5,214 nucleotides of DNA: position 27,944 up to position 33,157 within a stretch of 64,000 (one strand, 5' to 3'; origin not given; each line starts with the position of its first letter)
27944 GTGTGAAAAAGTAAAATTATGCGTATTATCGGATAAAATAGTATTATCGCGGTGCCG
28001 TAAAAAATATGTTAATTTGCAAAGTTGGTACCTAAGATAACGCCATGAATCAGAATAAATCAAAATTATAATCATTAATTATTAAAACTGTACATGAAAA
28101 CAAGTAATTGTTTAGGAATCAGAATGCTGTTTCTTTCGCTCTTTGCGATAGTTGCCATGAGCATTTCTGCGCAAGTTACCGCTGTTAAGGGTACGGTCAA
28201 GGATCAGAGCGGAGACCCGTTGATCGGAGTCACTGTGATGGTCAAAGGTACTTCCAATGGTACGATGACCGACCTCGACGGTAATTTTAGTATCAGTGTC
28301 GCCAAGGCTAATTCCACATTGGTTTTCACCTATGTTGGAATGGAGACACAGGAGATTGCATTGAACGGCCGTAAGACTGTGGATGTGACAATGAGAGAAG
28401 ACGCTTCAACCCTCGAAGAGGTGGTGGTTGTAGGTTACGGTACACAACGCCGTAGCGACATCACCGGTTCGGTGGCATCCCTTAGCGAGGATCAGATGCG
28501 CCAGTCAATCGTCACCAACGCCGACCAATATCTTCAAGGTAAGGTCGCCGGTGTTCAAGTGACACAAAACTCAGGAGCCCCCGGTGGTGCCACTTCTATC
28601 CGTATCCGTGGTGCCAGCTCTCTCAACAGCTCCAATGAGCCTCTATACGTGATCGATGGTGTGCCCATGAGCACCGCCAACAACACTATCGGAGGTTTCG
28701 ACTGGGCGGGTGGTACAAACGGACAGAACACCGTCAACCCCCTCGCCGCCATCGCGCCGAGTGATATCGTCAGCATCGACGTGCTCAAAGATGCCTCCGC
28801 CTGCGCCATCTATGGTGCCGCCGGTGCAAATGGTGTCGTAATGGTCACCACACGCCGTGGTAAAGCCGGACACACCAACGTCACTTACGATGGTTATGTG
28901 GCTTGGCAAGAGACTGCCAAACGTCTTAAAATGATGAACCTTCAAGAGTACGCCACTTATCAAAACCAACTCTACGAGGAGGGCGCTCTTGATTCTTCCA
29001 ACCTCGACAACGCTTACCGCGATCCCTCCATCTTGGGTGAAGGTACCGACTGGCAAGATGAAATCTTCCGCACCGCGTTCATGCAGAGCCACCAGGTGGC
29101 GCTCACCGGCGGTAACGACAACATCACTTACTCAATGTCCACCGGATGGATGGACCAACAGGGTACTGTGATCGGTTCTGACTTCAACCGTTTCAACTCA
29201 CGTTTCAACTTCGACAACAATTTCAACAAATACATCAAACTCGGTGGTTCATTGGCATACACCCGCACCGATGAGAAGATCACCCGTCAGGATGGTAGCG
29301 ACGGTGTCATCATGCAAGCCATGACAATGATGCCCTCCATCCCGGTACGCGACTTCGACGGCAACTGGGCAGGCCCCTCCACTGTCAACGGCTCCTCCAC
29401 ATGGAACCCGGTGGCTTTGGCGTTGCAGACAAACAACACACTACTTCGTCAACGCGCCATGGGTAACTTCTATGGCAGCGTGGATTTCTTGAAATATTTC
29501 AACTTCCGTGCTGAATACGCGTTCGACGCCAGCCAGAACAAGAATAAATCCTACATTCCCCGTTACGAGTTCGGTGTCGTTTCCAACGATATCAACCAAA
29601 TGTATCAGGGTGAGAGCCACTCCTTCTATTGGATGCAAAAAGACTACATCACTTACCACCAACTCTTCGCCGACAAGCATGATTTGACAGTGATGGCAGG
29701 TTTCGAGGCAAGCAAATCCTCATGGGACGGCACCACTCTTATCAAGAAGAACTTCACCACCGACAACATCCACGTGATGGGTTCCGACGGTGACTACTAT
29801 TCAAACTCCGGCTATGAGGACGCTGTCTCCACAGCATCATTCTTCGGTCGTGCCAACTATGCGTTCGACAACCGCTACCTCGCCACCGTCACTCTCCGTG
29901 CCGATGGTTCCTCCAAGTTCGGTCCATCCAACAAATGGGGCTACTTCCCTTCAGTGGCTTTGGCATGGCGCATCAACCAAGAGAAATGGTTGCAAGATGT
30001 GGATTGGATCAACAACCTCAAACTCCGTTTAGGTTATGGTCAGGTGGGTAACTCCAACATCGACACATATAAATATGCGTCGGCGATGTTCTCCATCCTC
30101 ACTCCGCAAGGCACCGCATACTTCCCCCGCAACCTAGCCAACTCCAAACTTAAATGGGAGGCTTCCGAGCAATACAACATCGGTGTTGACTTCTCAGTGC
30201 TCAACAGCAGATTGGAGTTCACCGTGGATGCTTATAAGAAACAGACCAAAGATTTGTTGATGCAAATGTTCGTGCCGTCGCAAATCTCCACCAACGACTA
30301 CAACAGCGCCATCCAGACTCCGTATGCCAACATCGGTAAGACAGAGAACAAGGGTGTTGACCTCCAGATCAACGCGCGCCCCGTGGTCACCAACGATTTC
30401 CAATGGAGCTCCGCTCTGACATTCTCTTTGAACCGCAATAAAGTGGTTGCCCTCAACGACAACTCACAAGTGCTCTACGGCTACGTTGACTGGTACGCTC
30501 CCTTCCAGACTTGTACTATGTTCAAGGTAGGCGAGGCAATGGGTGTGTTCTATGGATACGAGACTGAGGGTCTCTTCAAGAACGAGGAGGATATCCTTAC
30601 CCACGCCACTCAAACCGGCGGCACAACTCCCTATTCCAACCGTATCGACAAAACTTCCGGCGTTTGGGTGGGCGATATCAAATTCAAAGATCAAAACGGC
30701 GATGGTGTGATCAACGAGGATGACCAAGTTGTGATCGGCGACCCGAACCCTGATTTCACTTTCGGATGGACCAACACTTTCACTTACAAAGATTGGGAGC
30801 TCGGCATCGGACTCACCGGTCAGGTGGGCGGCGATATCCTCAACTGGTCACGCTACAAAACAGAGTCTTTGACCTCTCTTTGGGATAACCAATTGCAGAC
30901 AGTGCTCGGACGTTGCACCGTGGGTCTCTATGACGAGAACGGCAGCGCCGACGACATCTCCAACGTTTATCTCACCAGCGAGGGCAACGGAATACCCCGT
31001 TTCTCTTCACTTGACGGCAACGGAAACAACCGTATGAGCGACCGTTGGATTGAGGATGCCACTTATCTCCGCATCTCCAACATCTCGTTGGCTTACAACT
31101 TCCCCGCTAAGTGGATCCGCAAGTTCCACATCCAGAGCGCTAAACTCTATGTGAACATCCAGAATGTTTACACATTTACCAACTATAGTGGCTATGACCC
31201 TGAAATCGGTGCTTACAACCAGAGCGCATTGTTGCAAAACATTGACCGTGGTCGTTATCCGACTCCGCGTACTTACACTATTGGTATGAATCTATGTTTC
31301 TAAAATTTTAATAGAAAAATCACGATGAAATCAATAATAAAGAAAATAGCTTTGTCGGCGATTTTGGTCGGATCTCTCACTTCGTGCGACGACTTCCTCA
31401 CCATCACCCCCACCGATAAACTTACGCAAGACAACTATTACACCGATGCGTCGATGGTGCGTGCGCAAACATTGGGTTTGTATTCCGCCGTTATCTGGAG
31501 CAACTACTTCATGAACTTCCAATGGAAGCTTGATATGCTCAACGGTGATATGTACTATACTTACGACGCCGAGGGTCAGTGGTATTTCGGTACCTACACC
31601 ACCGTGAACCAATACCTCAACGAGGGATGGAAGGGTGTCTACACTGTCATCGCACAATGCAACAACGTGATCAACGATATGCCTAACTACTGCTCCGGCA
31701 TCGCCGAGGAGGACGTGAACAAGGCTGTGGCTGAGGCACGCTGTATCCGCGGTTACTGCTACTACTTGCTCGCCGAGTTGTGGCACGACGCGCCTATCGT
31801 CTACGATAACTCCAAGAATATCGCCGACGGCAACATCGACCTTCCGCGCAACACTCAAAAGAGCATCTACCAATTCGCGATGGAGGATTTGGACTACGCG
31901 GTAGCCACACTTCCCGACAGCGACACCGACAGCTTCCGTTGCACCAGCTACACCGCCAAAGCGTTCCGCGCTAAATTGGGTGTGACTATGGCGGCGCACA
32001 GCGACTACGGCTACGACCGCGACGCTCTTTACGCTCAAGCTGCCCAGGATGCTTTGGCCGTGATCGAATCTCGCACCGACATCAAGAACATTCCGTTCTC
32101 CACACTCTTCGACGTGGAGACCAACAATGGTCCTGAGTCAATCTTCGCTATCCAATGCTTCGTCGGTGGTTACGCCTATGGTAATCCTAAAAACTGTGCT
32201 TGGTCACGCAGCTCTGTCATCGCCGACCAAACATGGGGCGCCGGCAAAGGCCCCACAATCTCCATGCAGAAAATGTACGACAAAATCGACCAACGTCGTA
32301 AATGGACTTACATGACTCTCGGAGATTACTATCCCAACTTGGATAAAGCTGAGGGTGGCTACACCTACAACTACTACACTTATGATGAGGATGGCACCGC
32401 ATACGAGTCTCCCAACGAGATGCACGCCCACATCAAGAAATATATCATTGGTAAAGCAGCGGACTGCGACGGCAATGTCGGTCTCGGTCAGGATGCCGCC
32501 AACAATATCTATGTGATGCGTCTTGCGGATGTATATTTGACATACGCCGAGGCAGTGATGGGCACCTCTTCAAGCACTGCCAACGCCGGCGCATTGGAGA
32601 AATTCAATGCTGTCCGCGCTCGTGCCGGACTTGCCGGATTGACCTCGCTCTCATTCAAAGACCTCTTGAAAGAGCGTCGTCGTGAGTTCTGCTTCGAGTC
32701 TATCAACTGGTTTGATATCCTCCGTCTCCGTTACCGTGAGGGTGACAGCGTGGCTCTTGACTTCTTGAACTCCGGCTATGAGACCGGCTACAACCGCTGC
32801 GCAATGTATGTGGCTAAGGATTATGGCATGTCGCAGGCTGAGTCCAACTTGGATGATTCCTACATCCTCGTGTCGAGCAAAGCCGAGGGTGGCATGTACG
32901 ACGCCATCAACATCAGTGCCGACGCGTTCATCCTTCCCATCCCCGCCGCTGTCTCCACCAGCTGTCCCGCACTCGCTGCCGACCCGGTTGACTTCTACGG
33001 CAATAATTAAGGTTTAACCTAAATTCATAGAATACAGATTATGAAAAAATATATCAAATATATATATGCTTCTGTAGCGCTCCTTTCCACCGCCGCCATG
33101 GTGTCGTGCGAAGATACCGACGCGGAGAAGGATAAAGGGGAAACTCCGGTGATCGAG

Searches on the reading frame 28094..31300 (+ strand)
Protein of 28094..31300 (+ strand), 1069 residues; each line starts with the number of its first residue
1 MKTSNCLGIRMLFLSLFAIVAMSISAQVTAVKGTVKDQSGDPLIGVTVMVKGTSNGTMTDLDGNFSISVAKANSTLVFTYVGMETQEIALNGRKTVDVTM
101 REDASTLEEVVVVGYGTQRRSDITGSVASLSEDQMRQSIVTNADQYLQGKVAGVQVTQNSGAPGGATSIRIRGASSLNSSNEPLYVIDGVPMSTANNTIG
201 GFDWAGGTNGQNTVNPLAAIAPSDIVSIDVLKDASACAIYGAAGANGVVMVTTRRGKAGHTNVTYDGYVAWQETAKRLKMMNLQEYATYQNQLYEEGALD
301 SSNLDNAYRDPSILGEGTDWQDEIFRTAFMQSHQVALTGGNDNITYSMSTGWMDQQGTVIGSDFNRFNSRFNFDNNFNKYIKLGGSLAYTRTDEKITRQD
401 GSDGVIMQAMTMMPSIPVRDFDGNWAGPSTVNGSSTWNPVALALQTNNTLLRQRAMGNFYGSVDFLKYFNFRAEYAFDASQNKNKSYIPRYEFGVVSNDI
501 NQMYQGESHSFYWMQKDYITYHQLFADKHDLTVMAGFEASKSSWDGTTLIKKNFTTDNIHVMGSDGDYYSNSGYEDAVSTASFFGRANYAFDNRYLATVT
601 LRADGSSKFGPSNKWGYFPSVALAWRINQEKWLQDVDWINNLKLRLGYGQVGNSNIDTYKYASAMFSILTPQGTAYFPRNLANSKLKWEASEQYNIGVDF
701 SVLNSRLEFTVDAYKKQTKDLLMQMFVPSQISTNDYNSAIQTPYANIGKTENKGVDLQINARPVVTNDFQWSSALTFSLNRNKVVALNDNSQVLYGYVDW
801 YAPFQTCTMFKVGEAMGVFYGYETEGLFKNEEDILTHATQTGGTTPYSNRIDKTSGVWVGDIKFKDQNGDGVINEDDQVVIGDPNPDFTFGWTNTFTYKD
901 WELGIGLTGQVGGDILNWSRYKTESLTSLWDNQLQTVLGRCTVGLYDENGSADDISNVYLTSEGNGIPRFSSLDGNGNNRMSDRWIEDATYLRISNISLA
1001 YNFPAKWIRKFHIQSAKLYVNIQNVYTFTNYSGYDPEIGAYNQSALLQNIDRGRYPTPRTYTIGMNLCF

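Call 15: search_protein_families(library=pfam, proteins=[window:28094-31300:+], max_evalue=0.001)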
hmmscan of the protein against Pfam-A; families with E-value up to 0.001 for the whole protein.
window:28094-31300:+ (1069 aa): 5 families
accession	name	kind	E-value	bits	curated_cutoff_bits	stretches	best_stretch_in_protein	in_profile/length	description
PF13715.12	CarbopepD_reg_2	-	7e-21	74.5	32.2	1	31-112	1-88/88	CarboxypepD_reg-like domain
PF07715.20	Plug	-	6.6e-19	68.8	23.9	1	121-248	3-107/107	TonB-dependent Receptor Plug Domain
PF00593.30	TonB_dep_Rec_b-barrel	-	2.2e-17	64.5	27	1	439-1024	38-435/436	TonB dependent receptor-like, beta-barrel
PF13620.12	CarboxypepD_reg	-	2.8e-12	47.3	32.3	1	31-100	2-81/82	Carboxypeptidase regulatory-like domain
PF15976.11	CooC_C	-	9.1e-05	22.9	29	1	26-91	14-76/93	CS1-pili formation C-terminal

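Call 89: search_solved_structures(query=window:28094-31300:+, max_evalue=1e-20)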
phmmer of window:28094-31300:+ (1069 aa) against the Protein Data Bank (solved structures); distinct sequences matched with E-value up to 1e-20: 9.
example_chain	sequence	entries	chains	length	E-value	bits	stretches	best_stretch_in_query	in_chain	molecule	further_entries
8aa4_A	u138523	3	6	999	2e-192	645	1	10-1069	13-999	SusC homolog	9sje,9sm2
5t3r_D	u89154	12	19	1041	2.2e-112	380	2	317-1040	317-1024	SusC homolog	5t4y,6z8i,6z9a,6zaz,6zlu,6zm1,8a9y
6zlt_B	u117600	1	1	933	3.3e-94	319.8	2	317-1040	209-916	SusC homolog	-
6sli_B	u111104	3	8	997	1.1e-81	278.4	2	30-266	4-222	RagA protein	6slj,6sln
8ypt_C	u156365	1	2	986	2.5e-79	270.5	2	109-293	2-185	TonB-linked outer membrane protein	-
8ypu_C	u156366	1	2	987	3.9e-79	269.9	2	109-293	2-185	SusC/RagA family TonB-linked outer membrane protein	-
6sml_B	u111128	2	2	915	3.2e-66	227.2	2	315-826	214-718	RagA protein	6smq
6sm3_B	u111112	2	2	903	1.4e-62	215.1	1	315-826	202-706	RagA protein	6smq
5fq6_B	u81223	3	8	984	1.2e-47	165.7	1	83-803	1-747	SUSC/RAGA FAMILY TONB-LINKED OUTER MEMBRANE PROTEIN | BT_2264 | OUTER MEMBRANE PROTEIN OMP121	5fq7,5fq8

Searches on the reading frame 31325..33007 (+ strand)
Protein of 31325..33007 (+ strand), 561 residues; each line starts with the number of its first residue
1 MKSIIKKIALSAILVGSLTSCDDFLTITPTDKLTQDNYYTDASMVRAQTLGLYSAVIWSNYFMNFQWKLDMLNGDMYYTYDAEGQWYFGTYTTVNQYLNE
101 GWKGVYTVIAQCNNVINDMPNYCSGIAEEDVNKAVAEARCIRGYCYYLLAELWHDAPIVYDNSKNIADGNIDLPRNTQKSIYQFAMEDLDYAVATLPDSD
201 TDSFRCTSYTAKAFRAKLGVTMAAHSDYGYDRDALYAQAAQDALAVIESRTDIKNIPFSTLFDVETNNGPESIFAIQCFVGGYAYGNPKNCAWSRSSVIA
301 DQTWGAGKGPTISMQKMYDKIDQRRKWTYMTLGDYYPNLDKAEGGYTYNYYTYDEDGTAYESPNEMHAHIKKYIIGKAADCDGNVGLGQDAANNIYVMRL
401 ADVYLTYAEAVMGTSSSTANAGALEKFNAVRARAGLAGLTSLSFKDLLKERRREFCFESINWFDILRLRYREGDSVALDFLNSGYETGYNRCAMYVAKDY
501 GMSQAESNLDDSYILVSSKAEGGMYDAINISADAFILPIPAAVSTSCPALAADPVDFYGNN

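Call 15: search_protein_families(library=pfam, proteins=[window:31325-33007:+], max_evalue=0.001)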
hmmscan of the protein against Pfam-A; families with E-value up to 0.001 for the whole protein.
window:31325-33007:+ (561 aa): 3 families
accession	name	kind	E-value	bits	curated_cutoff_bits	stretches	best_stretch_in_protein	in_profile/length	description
PF07980.17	SusD_RagB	-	1.5e-27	97.5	23.1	1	307-497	65-235/297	SusD family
PF14322.12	SusD-like_3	-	2.7e-19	70.6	27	1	23-217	1-188/191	Starch-binding associating with outer membrane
PF12741.13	SusD-like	-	3.8e-06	26.6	27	1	31-205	7-175/495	Susd and RagB outer membrane lipoprotein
